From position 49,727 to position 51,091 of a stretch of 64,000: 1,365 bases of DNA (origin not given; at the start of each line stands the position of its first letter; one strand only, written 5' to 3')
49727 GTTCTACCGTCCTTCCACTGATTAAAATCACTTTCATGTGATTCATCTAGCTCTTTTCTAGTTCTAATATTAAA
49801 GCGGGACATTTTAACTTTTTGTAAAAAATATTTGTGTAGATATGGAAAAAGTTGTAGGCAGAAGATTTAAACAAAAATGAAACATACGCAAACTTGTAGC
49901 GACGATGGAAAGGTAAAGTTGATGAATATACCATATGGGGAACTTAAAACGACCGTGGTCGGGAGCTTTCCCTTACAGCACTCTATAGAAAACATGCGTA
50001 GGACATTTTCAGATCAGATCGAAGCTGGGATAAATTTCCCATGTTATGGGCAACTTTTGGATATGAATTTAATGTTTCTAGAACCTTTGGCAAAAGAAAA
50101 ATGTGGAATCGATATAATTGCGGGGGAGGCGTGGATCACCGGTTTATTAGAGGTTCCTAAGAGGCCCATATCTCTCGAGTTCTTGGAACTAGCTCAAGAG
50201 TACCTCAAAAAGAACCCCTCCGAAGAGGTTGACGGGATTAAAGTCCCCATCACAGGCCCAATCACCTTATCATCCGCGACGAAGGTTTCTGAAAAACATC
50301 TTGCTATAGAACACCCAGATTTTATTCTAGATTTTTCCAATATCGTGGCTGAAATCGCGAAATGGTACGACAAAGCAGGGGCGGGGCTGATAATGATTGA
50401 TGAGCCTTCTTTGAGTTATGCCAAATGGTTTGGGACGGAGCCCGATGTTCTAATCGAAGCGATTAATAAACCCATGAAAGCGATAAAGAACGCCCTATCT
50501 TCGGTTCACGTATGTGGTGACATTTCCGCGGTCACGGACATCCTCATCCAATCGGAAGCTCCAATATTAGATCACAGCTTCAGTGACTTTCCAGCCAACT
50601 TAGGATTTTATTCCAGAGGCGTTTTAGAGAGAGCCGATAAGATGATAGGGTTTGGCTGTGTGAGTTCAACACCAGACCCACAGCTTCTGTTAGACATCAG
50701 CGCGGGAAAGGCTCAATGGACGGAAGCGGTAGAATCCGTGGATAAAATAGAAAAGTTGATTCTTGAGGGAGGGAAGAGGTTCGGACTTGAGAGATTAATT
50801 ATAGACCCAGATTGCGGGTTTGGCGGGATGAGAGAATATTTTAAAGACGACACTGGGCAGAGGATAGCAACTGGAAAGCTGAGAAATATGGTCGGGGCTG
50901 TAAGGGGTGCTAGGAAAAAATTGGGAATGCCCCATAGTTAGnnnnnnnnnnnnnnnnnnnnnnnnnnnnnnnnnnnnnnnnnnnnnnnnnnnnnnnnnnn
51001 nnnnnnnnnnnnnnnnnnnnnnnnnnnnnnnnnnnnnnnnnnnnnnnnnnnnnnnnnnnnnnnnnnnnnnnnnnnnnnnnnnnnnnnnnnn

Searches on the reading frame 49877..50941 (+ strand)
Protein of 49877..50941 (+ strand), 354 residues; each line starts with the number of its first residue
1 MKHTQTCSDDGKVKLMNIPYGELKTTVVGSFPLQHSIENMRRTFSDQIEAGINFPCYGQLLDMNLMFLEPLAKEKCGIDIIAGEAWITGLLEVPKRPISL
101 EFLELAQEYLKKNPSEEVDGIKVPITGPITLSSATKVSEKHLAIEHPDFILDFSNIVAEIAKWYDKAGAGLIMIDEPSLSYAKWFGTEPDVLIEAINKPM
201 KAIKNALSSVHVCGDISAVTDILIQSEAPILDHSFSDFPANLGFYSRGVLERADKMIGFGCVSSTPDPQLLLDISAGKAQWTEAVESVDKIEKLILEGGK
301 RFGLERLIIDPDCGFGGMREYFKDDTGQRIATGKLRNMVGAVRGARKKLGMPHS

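Call 30: find_encoding_contigs(protein=window:49877-50941:+, flank=10000, max_places=1)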
Protein window:49877-50941:+ (354 aa): 1 contig read that carries it; 1 place shown.
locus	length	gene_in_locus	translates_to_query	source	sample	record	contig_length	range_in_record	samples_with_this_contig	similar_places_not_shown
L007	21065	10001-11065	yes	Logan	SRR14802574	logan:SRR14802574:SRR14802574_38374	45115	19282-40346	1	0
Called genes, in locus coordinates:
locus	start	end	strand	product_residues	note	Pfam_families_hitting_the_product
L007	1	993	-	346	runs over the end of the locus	PF00282:Pyridoxal_deC, PF00266:Aminotran_5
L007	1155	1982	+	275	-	PF01993:MTD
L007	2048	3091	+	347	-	-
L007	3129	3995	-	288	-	PF18030:Rimk_N (faint), PF14397:ATPgrasp_ST (faint), PF14398:ATPgrasp_YheCD (faint), PF02655:ATP-grasp_3, PF02955:GSH-S_ATP, PF08443:RimK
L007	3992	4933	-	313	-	PF02289:MCH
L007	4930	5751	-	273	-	PF01493:GXGXG (weak)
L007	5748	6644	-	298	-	PF01913:FTR, PF02741:FTR_C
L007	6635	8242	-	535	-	PF01979:Amidohydro_1 (faint), PF07969:Amidohydro_3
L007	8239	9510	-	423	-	-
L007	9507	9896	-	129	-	PF01568:Molydop_binding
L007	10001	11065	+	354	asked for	PF01717:Meth_synt_2 (weak)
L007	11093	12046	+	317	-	PF00288:GHMP_kinases_N, PF08544:GHMP_kinases_C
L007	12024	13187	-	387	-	PF07318:DUF1464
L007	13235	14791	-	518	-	PF20123:DUF6513, PF00809:Pterin_bind, PF14251:PterinBD-DUF4346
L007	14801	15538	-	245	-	PF02441:Flavoprotein, PF12797:Fer4_2 (faint), PF13237:Fer4_10 (faint), PF14697:Fer4_21 (weak), PF00037:Fer4 (weak), PF12837:Fer4_6 (weak)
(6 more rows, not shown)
